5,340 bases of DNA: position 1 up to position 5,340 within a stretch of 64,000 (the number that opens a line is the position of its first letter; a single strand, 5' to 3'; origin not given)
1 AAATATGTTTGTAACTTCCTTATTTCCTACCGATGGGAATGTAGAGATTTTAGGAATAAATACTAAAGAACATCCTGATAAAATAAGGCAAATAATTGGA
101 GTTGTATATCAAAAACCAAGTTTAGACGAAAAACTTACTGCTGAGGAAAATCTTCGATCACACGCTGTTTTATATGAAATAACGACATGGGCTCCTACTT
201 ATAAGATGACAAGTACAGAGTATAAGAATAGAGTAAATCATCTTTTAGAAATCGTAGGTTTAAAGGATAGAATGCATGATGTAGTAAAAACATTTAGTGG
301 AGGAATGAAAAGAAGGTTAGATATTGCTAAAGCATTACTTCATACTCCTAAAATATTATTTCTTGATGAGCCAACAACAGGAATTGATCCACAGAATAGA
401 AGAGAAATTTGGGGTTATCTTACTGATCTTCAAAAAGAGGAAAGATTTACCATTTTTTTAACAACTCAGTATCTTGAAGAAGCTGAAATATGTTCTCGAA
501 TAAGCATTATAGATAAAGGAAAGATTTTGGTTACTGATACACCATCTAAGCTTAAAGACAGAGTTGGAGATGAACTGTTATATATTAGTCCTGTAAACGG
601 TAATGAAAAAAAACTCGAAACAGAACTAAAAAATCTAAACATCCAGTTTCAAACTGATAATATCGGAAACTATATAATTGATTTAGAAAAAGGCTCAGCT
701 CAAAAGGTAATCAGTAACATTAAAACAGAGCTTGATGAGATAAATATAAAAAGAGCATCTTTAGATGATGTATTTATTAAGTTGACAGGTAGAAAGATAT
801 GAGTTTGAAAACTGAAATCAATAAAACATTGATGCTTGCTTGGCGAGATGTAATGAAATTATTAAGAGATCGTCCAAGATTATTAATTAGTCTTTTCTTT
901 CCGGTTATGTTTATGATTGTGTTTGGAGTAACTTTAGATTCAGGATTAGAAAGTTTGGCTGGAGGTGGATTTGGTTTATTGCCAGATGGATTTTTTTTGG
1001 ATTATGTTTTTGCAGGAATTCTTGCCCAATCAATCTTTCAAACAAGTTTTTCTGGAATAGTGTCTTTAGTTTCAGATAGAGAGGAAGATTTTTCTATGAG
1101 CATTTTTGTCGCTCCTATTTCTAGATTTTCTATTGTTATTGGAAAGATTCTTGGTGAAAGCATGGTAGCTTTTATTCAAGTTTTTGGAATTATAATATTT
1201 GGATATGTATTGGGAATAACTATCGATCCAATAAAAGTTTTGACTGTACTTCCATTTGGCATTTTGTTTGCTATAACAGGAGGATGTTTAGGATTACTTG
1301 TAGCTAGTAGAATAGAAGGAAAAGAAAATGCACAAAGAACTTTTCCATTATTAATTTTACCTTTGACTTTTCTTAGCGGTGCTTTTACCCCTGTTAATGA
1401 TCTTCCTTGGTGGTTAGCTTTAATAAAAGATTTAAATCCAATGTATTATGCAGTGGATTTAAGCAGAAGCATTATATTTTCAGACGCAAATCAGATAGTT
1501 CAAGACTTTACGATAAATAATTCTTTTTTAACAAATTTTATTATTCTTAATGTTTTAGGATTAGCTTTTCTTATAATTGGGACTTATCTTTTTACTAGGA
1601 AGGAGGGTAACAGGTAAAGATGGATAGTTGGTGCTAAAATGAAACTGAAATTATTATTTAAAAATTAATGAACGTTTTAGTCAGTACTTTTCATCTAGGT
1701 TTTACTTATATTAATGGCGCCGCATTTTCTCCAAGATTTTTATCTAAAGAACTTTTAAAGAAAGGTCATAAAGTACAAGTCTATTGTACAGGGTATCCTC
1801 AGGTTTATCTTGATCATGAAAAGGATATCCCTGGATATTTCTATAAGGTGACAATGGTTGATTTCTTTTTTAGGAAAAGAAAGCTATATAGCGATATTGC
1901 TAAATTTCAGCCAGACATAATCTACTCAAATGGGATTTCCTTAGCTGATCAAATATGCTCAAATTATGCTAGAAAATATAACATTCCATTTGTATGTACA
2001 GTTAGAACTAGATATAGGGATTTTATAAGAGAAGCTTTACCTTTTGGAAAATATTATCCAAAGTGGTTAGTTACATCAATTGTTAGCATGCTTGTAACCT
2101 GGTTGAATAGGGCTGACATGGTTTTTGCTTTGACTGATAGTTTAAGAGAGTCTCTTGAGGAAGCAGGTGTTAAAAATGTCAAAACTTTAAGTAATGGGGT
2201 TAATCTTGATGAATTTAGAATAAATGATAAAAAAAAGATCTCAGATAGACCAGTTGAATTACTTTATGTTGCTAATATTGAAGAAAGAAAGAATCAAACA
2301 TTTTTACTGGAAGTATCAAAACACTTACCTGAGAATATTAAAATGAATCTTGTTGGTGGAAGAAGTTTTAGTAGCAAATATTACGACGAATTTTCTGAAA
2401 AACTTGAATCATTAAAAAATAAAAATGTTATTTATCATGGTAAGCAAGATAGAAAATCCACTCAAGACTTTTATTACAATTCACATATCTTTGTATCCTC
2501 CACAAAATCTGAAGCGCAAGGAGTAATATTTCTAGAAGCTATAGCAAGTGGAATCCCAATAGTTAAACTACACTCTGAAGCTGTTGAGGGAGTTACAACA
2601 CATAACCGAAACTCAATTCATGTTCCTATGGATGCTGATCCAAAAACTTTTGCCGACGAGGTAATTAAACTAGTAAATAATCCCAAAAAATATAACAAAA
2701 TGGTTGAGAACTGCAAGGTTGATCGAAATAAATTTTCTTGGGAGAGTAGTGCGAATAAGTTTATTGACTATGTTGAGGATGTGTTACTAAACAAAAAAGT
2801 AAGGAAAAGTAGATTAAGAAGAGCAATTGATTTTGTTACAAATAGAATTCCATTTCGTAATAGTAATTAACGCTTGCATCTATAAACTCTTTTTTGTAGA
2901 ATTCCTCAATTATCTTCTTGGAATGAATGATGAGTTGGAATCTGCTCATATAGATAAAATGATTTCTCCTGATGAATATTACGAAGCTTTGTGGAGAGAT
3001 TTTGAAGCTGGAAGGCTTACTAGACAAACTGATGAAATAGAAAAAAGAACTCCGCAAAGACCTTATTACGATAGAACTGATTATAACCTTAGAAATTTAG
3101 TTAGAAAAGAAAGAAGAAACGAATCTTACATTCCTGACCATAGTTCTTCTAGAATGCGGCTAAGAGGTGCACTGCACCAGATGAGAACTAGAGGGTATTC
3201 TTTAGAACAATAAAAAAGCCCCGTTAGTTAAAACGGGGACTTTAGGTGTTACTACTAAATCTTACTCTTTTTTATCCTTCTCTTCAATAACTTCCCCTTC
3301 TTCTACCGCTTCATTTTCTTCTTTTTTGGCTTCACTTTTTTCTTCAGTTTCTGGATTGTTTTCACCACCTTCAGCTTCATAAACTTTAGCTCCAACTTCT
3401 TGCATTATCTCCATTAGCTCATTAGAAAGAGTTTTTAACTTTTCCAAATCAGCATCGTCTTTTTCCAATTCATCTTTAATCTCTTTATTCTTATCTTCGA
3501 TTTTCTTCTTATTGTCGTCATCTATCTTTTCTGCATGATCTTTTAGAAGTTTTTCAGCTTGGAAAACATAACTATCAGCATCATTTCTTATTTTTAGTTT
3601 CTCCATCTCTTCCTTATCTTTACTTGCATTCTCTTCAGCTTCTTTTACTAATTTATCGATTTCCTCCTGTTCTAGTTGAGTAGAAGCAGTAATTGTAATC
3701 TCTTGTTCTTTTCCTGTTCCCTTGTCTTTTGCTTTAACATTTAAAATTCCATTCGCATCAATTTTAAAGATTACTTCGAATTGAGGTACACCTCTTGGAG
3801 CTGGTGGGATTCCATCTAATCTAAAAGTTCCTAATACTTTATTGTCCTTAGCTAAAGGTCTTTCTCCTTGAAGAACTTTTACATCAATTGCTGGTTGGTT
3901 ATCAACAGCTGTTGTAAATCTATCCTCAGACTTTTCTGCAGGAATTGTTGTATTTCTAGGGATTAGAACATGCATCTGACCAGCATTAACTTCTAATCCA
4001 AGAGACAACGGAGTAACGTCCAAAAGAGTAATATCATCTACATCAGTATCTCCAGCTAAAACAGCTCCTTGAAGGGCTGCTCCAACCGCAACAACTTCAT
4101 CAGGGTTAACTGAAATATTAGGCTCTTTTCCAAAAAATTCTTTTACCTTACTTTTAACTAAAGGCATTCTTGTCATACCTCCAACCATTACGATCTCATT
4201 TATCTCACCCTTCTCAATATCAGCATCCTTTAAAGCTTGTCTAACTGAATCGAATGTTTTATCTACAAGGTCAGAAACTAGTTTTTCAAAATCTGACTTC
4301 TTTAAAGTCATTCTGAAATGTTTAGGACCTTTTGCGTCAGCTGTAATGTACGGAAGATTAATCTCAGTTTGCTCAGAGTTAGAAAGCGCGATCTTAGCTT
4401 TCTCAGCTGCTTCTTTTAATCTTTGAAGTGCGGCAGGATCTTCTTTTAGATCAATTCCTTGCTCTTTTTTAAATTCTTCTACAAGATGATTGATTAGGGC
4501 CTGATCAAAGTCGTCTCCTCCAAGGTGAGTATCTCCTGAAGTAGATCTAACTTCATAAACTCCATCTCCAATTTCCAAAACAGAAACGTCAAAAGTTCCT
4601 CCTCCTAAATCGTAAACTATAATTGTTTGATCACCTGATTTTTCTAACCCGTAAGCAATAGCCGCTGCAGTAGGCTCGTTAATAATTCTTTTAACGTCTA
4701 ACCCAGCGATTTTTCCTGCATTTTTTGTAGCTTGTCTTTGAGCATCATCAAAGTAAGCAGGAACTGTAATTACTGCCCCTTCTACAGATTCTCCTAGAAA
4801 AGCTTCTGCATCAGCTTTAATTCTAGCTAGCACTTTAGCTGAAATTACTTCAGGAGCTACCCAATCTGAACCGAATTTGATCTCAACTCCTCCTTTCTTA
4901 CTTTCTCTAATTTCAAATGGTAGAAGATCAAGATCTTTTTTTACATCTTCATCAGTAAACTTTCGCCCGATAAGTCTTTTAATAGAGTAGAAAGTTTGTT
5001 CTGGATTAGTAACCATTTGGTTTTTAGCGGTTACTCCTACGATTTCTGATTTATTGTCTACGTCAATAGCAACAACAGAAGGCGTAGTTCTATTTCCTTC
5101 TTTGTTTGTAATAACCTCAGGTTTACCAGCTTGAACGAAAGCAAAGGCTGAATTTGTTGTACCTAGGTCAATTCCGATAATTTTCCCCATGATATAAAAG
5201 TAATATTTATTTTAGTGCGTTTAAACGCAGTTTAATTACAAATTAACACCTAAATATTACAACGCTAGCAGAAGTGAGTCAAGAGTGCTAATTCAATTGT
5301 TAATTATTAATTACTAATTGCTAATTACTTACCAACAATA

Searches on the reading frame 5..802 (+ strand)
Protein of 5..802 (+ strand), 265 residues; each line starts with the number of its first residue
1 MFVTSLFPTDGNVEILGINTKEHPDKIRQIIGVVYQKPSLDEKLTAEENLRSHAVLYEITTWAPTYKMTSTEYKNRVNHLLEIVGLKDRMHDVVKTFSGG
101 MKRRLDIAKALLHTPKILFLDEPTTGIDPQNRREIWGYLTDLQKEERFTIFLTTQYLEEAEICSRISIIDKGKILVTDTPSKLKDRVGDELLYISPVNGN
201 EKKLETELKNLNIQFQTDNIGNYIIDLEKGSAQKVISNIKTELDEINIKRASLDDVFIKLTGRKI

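Call 45: search_protein_families(library=pfam, proteins=[window:5-802:+], max_evalue=0.0001)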
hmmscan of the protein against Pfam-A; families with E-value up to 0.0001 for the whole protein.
window:5-802:+ (265 aa): 3 families
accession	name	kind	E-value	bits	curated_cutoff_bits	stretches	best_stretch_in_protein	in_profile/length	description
PF00005.33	ABC_tran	-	1.3e-19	71.6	25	1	5-125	34-137/137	ABC transporter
PF13304.12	AAA_21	-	3.7e-07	30.9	27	1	97-155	238-298/304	AAA domain, putative AbiEii toxin, Type IV TA system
PF13732.12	DrrA1-3_C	-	3.1e-05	25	27.4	1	179-260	2-80/81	ATP-binding protein DrrA1-3-like, C-terminal domain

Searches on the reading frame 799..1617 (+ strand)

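Call 45: search_protein_families(library=pfam, proteins=[window:799-1617:+], max_evalue=0.0001)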
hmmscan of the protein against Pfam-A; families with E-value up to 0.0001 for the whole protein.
window:799-1617:+ (272 aa): 2 families
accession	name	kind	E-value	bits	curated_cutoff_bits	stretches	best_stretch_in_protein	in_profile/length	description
PF01061.29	ABC2_membrane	-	8e-33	114.2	26.9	1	11-227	4-211/211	ABC-2 type transporter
PF12698.13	ABC2_membrane_3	-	5.2e-21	75.6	31.6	1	66-262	160-346/347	ABC-2 family transporter protein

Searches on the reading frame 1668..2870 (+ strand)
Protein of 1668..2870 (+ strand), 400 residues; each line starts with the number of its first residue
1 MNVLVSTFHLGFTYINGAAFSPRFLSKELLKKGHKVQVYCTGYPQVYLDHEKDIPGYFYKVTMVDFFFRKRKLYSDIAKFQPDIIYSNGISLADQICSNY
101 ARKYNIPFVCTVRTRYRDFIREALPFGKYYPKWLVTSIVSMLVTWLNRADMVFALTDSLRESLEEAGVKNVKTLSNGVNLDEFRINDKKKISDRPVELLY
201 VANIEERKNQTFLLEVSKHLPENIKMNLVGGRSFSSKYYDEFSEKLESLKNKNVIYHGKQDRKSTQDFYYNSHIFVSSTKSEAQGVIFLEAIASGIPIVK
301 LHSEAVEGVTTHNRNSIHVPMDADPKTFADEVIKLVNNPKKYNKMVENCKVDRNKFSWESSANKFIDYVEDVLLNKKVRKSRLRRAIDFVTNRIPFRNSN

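Call 45: search_protein_families(library=pfam, proteins=[window:1668-2870:+], max_evalue=0.0001)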
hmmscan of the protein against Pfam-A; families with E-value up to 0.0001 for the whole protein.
window:1668-2870:+ (400 aa): 4 families
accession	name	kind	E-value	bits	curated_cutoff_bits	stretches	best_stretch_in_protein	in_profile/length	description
PF00534.26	Glycos_transf_1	-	9.8e-23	81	26.4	1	185-349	5-169/172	Glycosyl transferases group 1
PF13439.12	Glyco_transf_4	-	2.9e-19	70.2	28.5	1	16-181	2-169/170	Glycosyltransferase Family 4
PF13692.12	Glyco_trans_1_4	-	3.8e-17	63.3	27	1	197-338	3-142/142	Glycosyl transferases group 1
PF13579.12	Glyco_trans_4_4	-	1.8e-07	32.1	29.7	1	25-176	10-157/158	Glycosyl transferase 4-like domain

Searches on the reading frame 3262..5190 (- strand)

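Call 45: search_protein_families(library=pfam, proteins=[window:3262-5190:-], max_evalue=0.0001)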
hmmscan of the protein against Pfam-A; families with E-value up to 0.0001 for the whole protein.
window:3262-5190:- (642 aa): 2 families
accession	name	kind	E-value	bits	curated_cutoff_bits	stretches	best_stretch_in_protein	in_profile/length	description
PF00012.26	HSP70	-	3e-242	805.6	20.6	1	4-604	1-598/599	Hsp70 protein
PF06723.19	MreB_Mbl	-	2.6e-19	69.7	27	1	138-372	95-316/327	MreB/Mbl protein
